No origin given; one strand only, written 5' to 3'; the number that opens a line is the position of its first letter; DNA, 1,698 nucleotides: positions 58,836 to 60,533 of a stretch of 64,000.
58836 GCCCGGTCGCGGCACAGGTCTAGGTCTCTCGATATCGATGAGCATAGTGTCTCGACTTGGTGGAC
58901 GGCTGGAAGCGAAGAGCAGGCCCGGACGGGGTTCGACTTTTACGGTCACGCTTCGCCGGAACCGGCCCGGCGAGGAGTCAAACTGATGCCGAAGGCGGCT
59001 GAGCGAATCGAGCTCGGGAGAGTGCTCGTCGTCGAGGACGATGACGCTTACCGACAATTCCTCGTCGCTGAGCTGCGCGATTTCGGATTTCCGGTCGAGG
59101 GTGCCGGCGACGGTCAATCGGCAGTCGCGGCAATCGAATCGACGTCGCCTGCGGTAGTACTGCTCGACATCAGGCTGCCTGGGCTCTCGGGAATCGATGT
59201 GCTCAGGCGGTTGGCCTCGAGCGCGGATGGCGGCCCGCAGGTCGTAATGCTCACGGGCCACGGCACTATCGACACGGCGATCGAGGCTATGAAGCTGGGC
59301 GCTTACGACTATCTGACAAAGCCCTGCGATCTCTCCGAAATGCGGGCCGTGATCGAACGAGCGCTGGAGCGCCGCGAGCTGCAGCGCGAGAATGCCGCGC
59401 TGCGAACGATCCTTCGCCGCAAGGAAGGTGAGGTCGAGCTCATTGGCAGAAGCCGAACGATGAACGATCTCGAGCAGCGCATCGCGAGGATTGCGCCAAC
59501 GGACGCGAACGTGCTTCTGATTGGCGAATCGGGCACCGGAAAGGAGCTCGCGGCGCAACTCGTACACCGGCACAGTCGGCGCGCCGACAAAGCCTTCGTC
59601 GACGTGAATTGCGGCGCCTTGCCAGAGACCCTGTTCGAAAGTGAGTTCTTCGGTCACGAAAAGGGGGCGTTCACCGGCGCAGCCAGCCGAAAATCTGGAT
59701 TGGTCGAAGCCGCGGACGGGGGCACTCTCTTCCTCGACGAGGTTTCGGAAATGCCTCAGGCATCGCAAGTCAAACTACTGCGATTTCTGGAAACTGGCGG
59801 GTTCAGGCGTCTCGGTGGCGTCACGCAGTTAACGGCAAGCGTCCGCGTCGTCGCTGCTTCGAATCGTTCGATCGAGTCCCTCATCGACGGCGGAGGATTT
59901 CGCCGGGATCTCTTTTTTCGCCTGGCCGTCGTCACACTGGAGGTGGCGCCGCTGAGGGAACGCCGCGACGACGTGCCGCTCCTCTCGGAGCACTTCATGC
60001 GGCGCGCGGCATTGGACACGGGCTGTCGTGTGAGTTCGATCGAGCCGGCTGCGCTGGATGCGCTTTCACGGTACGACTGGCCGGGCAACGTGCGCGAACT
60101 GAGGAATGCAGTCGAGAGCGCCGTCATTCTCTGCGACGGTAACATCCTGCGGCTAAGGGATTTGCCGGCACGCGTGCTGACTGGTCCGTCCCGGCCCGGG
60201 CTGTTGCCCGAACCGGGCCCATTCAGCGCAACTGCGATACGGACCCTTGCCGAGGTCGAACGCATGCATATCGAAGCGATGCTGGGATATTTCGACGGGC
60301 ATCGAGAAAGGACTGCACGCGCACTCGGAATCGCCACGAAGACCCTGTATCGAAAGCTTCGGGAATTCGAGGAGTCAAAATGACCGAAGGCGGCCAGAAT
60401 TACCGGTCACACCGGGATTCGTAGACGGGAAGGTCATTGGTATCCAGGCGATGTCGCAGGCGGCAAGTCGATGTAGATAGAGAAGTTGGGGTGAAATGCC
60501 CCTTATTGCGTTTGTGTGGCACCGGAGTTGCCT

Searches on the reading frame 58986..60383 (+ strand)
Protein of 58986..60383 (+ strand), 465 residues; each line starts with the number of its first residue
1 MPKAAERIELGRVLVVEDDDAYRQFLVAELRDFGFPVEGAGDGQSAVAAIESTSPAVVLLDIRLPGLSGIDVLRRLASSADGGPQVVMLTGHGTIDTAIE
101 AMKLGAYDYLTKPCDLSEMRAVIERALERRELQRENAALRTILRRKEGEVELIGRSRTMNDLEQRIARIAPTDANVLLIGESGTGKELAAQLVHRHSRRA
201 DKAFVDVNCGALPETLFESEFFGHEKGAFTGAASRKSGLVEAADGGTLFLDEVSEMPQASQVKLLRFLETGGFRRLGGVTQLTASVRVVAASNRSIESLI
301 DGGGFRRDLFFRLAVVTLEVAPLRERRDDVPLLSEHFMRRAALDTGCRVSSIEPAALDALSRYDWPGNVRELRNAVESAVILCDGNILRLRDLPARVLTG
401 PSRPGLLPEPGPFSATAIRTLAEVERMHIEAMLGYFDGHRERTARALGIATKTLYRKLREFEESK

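Call 11: find_related_loci(query=window:58986-60383:+, collection=genome_contigs, flank=4000)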
Query window:58986-60383:+ (465 aa) in genome_contigs; peptide patterns used: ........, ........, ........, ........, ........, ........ (x = any residue, [..] = any of these).
600 stretches matched a pattern (row limit reached: there are more); 597 encode a relative of the query (tblastn E <= 1e-3); the best 80 are kept; 80 distinct loci.
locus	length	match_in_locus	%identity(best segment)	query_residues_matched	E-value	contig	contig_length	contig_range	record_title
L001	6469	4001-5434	44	2-461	5e-124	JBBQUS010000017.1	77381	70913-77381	MAG: Pyrinomonadales bacterium isolate Co_metawrap_1941 Cmw_1941_k141_3307655_length_77381_cov_12.9988, whole genome sho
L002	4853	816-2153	47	13-464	2e-123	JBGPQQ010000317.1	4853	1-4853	MAG: Vicinamibacteria bacterium isolate OBJ1_062018_150_29 k141_112784_length_4853_cov_7.2929, whole genome shotgun sequ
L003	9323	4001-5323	44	13-461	1e-120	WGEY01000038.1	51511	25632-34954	MAG: Deltaproteobacteria bacterium isolate S146_62 k151_322649, whole genome shotgun sequence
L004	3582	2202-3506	48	12-461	3e-121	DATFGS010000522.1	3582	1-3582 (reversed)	MAG TPA_asm: Candidatus Methylomirabilota bacterium isolate SMAG_U8669 k141_2125134, whole genome shotgun sequence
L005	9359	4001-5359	46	13-463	2e-117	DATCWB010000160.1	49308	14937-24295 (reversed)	MAG TPA_asm: Pyrinomonadaceae bacterium isolate SMAG_U7400 k141_148228, whole genome shotgun sequence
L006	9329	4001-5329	44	13-461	4e-117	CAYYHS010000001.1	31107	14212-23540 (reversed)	MAG TPA_asm: uncultured Chitinophagaceae bacterium isolate binchicken_co54_148 genome assembly, contig: NODE_2432_length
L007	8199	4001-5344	44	13-461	2e-116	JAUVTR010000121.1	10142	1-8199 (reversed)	MAG: Desulfobacterales bacterium isolate CSMAG_771 CSMAG_771_k141_2136521_length_10142_cov_9.8977, whole genome shotgun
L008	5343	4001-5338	41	12-462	1e-115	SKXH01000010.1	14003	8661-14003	MAG: Bacteroidetes bacterium isolate CSSed162cmB_234 CSSed16-2cmB-13091, whole genome shotgun sequence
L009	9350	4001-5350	42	9-461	3e-114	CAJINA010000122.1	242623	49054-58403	MAG: Olavius algarvensis Delta 4 endosymbiont isolate Delta4_OalgB6SA genome assembly, contig: NODE_265513+_length_24262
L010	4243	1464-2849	45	11-456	4e-115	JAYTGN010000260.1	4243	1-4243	MAG: Gemmataceae bacterium isolate GFS_2344 GFS_2344_259, whole genome shotgun sequence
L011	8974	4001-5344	44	13-461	4e-114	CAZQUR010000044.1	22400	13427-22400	MAG TPA_asm: uncultured Desulfobacteraceae bacterium isolate SRP141376_co1_387 genome assembly, contig: NODE_5017_length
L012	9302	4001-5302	42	13-461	1e-113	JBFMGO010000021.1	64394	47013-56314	MAG: bacterium isolate MAG299 MAG299_21, whole genome shotgun sequence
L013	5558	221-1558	43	13-461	1e-113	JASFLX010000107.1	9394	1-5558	MAG: Desulfobacterales bacterium isolate D0817M20remetaG_Bin_243 D0817M20remetaG_FD_scaffold_1418_c1, whole genome shotg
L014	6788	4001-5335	40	12-462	5e-113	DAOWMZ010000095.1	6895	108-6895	MAG TPA_asm: Candidatus Zixiibacteriota bacterium isolate CSMAG_3015 CSMAG_3015_k141_4011738_length_6895_cov_551.0024, w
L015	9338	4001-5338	42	12-462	2e-112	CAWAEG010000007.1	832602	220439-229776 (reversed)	MAG: uncultured Acidobacteriota bacterium isolate MFD00962.bin.1.162 genome assembly, contig: contig_20712, whole genome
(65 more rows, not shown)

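Call 12: find_encoding_contigs(protein=window:58986-60383:+, flank=3000, max_places=10)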
Protein window:58986-60383:+ (465 aa): 11 contigs read that carry it; 10 places shown.
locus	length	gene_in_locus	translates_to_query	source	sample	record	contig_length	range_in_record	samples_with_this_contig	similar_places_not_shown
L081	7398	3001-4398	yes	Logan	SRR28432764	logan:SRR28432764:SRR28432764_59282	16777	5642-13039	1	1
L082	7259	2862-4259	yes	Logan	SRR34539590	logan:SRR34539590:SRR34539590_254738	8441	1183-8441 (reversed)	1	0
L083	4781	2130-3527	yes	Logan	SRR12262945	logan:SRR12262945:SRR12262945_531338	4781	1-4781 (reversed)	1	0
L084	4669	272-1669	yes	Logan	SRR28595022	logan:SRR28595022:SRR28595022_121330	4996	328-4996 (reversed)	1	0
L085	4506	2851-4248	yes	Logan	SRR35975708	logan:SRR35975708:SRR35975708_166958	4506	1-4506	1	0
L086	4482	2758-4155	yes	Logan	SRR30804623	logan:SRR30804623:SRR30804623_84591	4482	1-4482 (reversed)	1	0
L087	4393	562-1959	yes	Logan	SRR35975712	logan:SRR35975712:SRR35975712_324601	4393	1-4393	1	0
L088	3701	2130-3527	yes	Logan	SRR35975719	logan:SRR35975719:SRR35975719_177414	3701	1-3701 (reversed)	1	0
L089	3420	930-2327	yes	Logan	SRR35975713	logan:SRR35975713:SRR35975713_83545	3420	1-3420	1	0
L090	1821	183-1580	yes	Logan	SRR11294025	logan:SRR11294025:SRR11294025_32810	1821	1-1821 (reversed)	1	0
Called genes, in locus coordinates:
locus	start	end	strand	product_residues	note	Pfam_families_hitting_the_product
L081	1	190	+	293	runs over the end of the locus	PF02899:Phage_int_SAM_1, PF00589:Phage_integrase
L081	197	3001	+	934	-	PF13188:PAS_8 (faint), PF01590:GAF, PF13185:GAF_2, PF13492:GAF_3, PF08448:PAS_4, PF00512:HisKA, PF02518:HATPase_c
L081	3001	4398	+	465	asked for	PF00072:Response_reg, PF00158:Sigma54_activat, PF01078:Mg_chelatase (faint), PF14532:Sigma54_activ_2, PF07728:AAA_5, PF25601:AAA_lid_14, PF02954:HTH_8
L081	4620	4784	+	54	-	-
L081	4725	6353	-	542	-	PF11028:TMEM260_N (faint), PF13231:PMT_2 (weak)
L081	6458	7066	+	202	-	PF00156:Pribosyltran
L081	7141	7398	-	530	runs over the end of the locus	PF00365:PFK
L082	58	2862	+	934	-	PF13188:PAS_8 (faint), PF01590:GAF, PF13185:GAF_2, PF13492:GAF_3, PF08448:PAS_4, PF00512:HisKA, PF02518:HATPase_c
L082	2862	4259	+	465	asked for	PF00072:Response_reg, PF00158:Sigma54_activat, PF01078:Mg_chelatase (faint), PF14532:Sigma54_activ_2, PF07728:AAA_5, PF25601:AAA_lid_14, PF02954:HTH_8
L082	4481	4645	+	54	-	-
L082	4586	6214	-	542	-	PF11028:TMEM260_N (faint), PF13231:PMT_2 (weak)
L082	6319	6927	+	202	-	PF00156:Pribosyltran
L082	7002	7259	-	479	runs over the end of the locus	?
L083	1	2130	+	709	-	?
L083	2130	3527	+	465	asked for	PF00072:Response_reg, PF00158:Sigma54_activat, PF01078:Mg_chelatase (faint), PF14532:Sigma54_activ_2, PF07728:AAA_5, PF25601:AAA_lid_14, PF02954:HTH_8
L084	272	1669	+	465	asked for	PF00072:Response_reg, PF00158:Sigma54_activat, PF01078:Mg_chelatase (faint), PF14532:Sigma54_activ_2, PF07728:AAA_5, PF25601:AAA_lid_14, PF02954:HTH_8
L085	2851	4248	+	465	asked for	PF00072:Response_reg, PF00158:Sigma54_activat, PF01078:Mg_chelatase (faint), PF14532:Sigma54_activ_2, PF07728:AAA_5, PF25601:AAA_lid_14, PF02954:HTH_8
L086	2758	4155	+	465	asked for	PF00072:Response_reg, PF00158:Sigma54_activat, PF01078:Mg_chelatase (faint), PF14532:Sigma54_activ_2, PF07728:AAA_5, PF25601:AAA_lid_14, PF02954:HTH_8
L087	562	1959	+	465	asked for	PF00072:Response_reg, PF00158:Sigma54_activat, PF01078:Mg_chelatase (faint), PF14532:Sigma54_activ_2, PF07728:AAA_5, PF25601:AAA_lid_14, PF02954:HTH_8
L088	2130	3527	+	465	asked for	PF00072:Response_reg, PF00158:Sigma54_activat, PF01078:Mg_chelatase (faint), PF14532:Sigma54_activ_2, PF07728:AAA_5, PF25601:AAA_lid_14, PF02954:HTH_8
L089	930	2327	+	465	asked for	PF00072:Response_reg, PF00158:Sigma54_activat, PF01078:Mg_chelatase (faint), PF14532:Sigma54_activ_2, PF07728:AAA_5, PF25601:AAA_lid_14, PF02954:HTH_8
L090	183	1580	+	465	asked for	PF00072:Response_reg, PF00158:Sigma54_activat, PF01078:Mg_chelatase (faint), PF14532:Sigma54_activ_2, PF07728:AAA_5, PF25601:AAA_lid_14, PF02954:HTH_8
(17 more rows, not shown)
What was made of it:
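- Gene callers placed a 54-aa ORF at 60605-60769 (call 12).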

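Call 13: find_homologous_proteins(query=window:58986-60383:+, max_evalue=1e-100)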
Query window:58986-60383:+ (465 aa): 2763 proteins with E <= 1e-100 among 8000 candidates; the best 120 are listed.
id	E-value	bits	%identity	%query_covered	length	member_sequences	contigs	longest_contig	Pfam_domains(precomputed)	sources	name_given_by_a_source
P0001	1.9e-292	988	98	100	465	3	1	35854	PF00158.33,PF25601.2,PF02954.26,PF14532.13,PF07728.21,PF00072.31,PF01078.28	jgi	-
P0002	2.2e-254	862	87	100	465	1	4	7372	PF00158.33,PF25601.2,PF02954.26,PF14532.13,PF07728.21,PF00072.31,PF01078.28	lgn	-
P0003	1.0e-242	824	83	100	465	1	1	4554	PF00158.33,PF25601.2,PF02954.26,PF14532.13,PF07728.21,PF00072.31,PF01078.28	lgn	-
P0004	2.0e-240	816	82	100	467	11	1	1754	PF00158.33,PF25601.2,PF02954.26,PF14532.13,PF07728.21,PF00072.31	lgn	-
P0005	3.5e-240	816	82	100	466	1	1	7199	PF00158.33,PF25601.2,PF02954.26,PF14532.13,PF07728.21,PF00072.31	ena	-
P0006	9.5e-236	801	81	100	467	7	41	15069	PF00158.33,PF25601.2,PF02954.26,PF00004.36,PF14532.13,PF07728.21,PF00072.31,PF01078.28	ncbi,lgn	-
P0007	5.2e-200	683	72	97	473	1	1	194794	PF00158.33,PF25601.2,PF02954.26,PF14532.13,PF07728.21,PF00072.31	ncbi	-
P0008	7.3e-199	679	73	97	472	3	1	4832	PF00158.33,PF25601.2,PF02954.26,PF14532.13,PF07728.21,PF00072.31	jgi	jgi:DNA-binding NtrC family response regulator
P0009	8.3e-199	679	70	99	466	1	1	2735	PF00158.33,PF25601.2,PF02954.26,PF14532.13,PF07728.21,PF00072.31,PF01078.28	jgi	jgi:two-component system NtrC family response regulator/two-component system response regulator AtoC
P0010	2.0e-198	678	71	97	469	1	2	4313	PF00158.33,PF25601.2,PF02954.26,PF14532.13,PF07728.21,PF00072.31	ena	-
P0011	7.6e-198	676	72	97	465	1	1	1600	PF00158.33,PF25601.2,PF02954.26,PF00004.36,PF14532.13,PF07728.21,PF00072.31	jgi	jgi:two-component system NtrC family response regulator/two-component system response regulator AtoC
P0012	3.5e-196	671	69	97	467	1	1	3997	PF00158.33,PF25601.2,PF02954.26,PF14532.13,PF07728.21,PF00072.31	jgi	jgi:DNA-binding NtrC family response regulator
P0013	2.8e-195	668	71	97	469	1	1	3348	PF00158.33,PF25601.2,PF02954.26,PF14532.13,PF07728.21,PF00072.31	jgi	jgi:two-component system NtrC family response regulator/two-component system response regulator AtoC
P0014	5.8e-194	663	69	97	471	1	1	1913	PF00158.33,PF25601.2,PF02954.26,PF14532.13,PF07728.21,PF00072.31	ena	-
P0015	2.5e-192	658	68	97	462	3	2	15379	PF00158.33,PF07724.21,PF25601.2,PF02954.26,PF14532.13,PF07728.21,PF00072.31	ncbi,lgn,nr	ncbi:MAG TPA: sigma-54 dependent transcriptional regulator [Blastocatellia bacterium]|nr:sigma-54 de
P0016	5.2e-191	653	68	97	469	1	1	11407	PF00158.33,PF25601.2,PF02954.26,PF14532.13,PF07728.21,PF00072.31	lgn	-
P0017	2.9e-189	648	68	97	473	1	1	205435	PF00158.33,PF25601.2,PF02954.26,PF14532.13,PF07728.21,PF00072.31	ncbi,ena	-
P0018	1.9e-178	612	65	97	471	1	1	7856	PF00158.33,PF25601.2,PF02954.26,PF14532.13,PF07728.21,PF00072.31,PF01078.28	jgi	jgi:two-component system NtrC family response regulator/two-component system response regulator AtoC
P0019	1.7e-176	606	65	97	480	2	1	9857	PF00158.33,PF25601.2,PF02954.26,PF00004.36,PF14532.13,PF07728.21,PF00072.31,PF01078.28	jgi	jgi:DNA-binding NtrC family response regulator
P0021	6.8e-176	604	65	97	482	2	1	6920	PF00158.33,PF25601.2,PF02954.26,PF00004.36,PF14532.13,PF07728.21,PF00072.31,PF01078.28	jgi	jgi:DNA-binding NtrC family response regulator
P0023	1.1e-170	586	63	97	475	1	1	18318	PF00158.33,PF25601.2,PF02954.26,PF00004.36,PF14532.13,PF07728.21,PF00072.31,PF01078.28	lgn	-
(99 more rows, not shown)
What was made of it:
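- Orthologues are separated from paralogues by a clear identity gap: 63-98% against at most 50% (call 13).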

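Call 15: find_related_loci(query=A1, collection=metagenome_contigs, flank=3000)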
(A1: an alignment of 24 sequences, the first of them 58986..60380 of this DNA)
Query A1 (465 aa) in metagenome_contigs; peptide patterns used: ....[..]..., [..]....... (x = any residue, [..] = any of these).
600 stretches matched a pattern (row limit reached: there are more); 587 encode a relative of the query (tblastn E <= 1e-3); the best 80 are kept; 80 distinct loci.
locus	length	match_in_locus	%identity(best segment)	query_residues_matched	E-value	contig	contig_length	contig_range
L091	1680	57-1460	44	1-462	2e-136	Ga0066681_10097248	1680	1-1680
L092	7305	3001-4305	47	12-461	3e-122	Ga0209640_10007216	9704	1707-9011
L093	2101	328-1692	45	11-461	2e-129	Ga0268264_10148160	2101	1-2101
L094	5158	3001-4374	45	10-461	1e-121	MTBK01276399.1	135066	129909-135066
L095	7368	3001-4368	44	11-461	1e-121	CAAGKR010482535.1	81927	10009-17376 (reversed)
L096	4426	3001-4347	44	10-458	2e-121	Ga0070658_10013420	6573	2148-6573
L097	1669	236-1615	44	11-465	1e-130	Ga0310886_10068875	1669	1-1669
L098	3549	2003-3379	44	10-462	4e-123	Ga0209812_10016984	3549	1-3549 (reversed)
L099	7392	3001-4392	44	11-461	1e-119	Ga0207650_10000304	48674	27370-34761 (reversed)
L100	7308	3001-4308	46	12-461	1e-119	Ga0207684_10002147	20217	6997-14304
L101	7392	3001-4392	44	11-461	2e-119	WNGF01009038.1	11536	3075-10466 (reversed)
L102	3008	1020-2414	43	5-462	2e-123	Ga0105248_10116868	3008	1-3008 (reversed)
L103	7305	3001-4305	47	12-461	2e-119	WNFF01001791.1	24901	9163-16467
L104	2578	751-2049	43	12-461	6e-125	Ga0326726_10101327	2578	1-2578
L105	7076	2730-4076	43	10-458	2e-119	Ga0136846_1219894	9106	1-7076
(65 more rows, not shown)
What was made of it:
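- Tried and rejected: I scanned genome_contigs with the activator protein and metagenome_contigs with an orthologue alignment (calls 11, 15).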

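Call 17: find_encoding_contigs(protein=P0002, flank=2500, max_places=3)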
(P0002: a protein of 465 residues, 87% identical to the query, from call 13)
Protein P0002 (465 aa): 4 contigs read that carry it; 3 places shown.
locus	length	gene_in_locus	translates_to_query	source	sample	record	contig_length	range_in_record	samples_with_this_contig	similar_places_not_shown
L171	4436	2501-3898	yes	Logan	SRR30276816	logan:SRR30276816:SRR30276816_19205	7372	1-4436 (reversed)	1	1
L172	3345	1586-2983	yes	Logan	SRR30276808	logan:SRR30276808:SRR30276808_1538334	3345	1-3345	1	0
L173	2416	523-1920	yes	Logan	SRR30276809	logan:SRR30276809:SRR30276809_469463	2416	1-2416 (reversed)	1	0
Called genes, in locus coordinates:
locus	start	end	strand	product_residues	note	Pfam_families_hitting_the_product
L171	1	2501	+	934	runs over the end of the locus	PF00989:PAS (faint), PF13188:PAS_8 (faint), PF01590:GAF, PF13185:GAF_2, PF13492:GAF_3, PF08448:PAS_4, PF00512:HisKA, PF02518:HATPase_c, +1 more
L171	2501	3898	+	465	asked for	PF00072:Response_reg, PF00158:Sigma54_activat, PF01078:Mg_chelatase (faint), PF14532:Sigma54_activ_2, PF07728:AAA_5, PF25601:AAA_lid_14, PF02954:HTH_8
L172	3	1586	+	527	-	?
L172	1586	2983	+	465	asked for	PF00072:Response_reg, PF00158:Sigma54_activat, PF01078:Mg_chelatase (faint), PF14532:Sigma54_activ_2, PF07728:AAA_5, PF25601:AAA_lid_14, PF02954:HTH_8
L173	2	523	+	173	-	?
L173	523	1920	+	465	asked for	PF00072:Response_reg, PF00158:Sigma54_activat, PF01078:Mg_chelatase (faint), PF14532:Sigma54_activ_2, PF07728:AAA_5, PF25601:AAA_lid_14, PF02954:HTH_8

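Call 18: find_encoding_contigs(protein=P0006, flank=2500, max_places=4)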
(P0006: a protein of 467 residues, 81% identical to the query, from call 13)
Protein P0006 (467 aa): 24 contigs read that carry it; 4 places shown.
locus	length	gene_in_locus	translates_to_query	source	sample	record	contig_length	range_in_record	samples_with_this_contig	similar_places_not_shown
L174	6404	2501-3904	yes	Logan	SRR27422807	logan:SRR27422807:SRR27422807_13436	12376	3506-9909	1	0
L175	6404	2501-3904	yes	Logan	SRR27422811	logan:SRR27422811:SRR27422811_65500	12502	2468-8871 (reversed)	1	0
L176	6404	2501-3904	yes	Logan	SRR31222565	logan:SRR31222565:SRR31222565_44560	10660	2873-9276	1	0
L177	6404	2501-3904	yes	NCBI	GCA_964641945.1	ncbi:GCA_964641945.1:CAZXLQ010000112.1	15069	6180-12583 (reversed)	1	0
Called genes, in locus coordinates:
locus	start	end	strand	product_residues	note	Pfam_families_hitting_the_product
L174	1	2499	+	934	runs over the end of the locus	PF00989:PAS (faint), PF13188:PAS_8 (faint), PF01590:GAF, PF13185:GAF_2, PF13492:GAF_3, PF08448:PAS_4 (weak), PF00512:HisKA, PF02518:HATPase_c, +1 more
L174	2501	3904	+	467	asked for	PF00072:Response_reg, PF00004:AAA (faint), PF00158:Sigma54_activat, PF01078:Mg_chelatase (faint), PF14532:Sigma54_activ_2, PF07728:AAA_5, PF25601:AAA_lid_14, PF02954:HTH_8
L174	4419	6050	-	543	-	PF13231:PMT_2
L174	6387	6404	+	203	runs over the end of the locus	PF00156:Pribosyltran (weak)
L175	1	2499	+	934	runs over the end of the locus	PF00989:PAS (faint), PF13188:PAS_8 (faint), PF01590:GAF, PF13185:GAF_2, PF13492:GAF_3, PF08448:PAS_4 (weak), PF00512:HisKA, PF02518:HATPase_c, +1 more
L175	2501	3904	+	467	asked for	PF00072:Response_reg, PF00004:AAA (faint), PF00158:Sigma54_activat, PF01078:Mg_chelatase (faint), PF14532:Sigma54_activ_2, PF07728:AAA_5, PF25601:AAA_lid_14, PF02954:HTH_8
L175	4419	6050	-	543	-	PF13231:PMT_2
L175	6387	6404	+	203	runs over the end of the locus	PF00156:Pribosyltran (weak)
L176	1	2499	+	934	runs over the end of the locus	PF00989:PAS (faint), PF13188:PAS_8 (faint), PF01590:GAF, PF13185:GAF_2, PF13492:GAF_3, PF08448:PAS_4 (weak), PF00512:HisKA, PF02518:HATPase_c, +1 more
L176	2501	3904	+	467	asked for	PF00072:Response_reg, PF00004:AAA (faint), PF00158:Sigma54_activat, PF01078:Mg_chelatase (faint), PF14532:Sigma54_activ_2, PF07728:AAA_5, PF25601:AAA_lid_14, PF02954:HTH_8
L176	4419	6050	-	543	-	PF13231:PMT_2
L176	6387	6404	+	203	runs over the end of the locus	PF00156:Pribosyltran (weak)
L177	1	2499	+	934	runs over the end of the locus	PF00989:PAS (faint), PF13188:PAS_8 (faint), PF01590:GAF, PF13185:GAF_2, PF13492:GAF_3, PF08448:PAS_4 (weak), PF00512:HisKA, PF02518:HATPase_c, +1 more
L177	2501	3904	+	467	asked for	PF00072:Response_reg, PF00004:AAA (faint), PF00158:Sigma54_activat, PF01078:Mg_chelatase (faint), PF14532:Sigma54_activ_2, PF07728:AAA_5, PF25601:AAA_lid_14, PF02954:HTH_8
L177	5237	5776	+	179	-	-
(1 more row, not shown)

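Call 19: find_encoding_contigs(protein=P0007, flank=2500, max_places=2)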
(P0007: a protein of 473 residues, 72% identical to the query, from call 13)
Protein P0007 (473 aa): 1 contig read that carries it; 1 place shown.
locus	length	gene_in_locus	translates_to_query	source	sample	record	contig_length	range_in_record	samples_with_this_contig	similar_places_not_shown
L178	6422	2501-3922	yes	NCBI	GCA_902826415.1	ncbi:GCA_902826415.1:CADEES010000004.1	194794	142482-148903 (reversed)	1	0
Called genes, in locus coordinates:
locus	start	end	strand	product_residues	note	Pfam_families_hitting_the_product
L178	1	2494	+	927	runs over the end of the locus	PF00989:PAS (faint), PF13188:PAS_8 (faint), PF13426:PAS_9 (faint), PF01590:GAF, PF13492:GAF_3, PF08448:PAS_4, PF00512:HisKA, PF02518:HATPase_c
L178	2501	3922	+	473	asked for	PF00072:Response_reg, PF00158:Sigma54_activat, PF14532:Sigma54_activ_2, PF07728:AAA_5, PF25601:AAA_lid_14, PF02954:HTH_8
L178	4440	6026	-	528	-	PF13231:PMT_2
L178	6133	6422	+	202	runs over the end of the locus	PF00156:Pribosyltran (weak)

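Call 20: find_encoding_contigs(protein=P0017, flank=2500, max_places=2)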
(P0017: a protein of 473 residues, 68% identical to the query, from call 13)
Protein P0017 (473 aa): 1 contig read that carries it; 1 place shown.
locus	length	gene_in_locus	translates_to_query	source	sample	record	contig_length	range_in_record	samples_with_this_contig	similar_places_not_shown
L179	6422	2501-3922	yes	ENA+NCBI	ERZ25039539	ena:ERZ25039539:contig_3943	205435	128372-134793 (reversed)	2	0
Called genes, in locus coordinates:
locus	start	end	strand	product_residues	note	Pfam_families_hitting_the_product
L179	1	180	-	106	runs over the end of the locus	-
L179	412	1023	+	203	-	-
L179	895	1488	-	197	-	-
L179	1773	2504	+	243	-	PF00512:HisKA, PF02518:HATPase_c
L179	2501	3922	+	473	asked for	PF00072:Response_reg, PF00158:Sigma54_activat, PF14532:Sigma54_activ_2, PF07728:AAA_5, PF25601:AAA_lid_14, PF02954:HTH_8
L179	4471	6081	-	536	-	PF13231:PMT_2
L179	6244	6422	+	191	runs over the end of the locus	PF00156:Pribosyltran (weak)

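Call 21: find_encoding_contigs(protein=P0015, flank=2500, max_places=2)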
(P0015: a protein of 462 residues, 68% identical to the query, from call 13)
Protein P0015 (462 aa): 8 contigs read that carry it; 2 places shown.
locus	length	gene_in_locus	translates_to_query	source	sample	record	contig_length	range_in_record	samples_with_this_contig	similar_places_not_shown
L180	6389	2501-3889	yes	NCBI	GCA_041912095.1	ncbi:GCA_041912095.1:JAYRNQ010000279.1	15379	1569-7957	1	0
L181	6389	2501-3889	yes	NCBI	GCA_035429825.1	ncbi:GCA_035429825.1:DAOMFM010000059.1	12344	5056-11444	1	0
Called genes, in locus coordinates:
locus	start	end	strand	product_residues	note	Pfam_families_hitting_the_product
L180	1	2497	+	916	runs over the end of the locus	PF13188:PAS_8 (faint), PF01590:GAF, PF13185:GAF_2, PF13492:GAF_3, PF08448:PAS_4, PF13426:PAS_9 (weak), PF00512:HisKA, PF02518:HATPase_c, +1 more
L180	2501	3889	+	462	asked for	PF00072:Response_reg, PF00158:Sigma54_activat, PF14532:Sigma54_activ_2, PF07724:AAA_2 (weak), PF07728:AAA_5, PF25601:AAA_lid_14, PF02954:HTH_8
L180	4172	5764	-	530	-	PF13231:PMT_2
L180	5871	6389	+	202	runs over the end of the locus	PF00156:Pribosyltran (weak)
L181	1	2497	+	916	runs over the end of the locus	PF13188:PAS_8 (faint), PF01590:GAF, PF13185:GAF_2, PF13492:GAF_3, PF08448:PAS_4, PF13426:PAS_9 (weak), PF00512:HisKA, PF02518:HATPase_c, +1 more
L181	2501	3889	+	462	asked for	PF00072:Response_reg, PF00158:Sigma54_activat, PF14532:Sigma54_activ_2, PF07724:AAA_2 (weak), PF07728:AAA_5, PF25601:AAA_lid_14, PF02954:HTH_8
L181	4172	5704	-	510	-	PF13231:PMT_2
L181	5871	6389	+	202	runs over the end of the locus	PF00156:Pribosyltran (weak)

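Call 22: find_encoding_contigs(protein=P0023, flank=2500, max_places=2)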
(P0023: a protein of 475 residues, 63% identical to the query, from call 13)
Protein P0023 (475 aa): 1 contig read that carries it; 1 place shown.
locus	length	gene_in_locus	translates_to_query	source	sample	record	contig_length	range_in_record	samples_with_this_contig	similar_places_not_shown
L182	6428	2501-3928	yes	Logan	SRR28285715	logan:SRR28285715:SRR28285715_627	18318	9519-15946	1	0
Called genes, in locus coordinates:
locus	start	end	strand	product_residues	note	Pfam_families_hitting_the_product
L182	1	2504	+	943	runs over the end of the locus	PF13426:PAS_9 (weak), PF01590:GAF, PF13185:GAF_2, PF13492:GAF_3 (weak), PF13188:PAS_8 (weak), PF08448:PAS_4, PF00512:HisKA, PF02518:HATPase_c, +3 more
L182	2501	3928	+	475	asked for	PF00072:Response_reg, PF00158:Sigma54_activat, PF01078:Mg_chelatase (weak), PF14532:Sigma54_activ_2, PF00004:AAA (faint), PF07728:AAA_5, PF25601:AAA_lid_14, PF02954:HTH_8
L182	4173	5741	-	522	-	PF13231:PMT_2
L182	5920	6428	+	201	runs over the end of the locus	PF00156:Pribosyltran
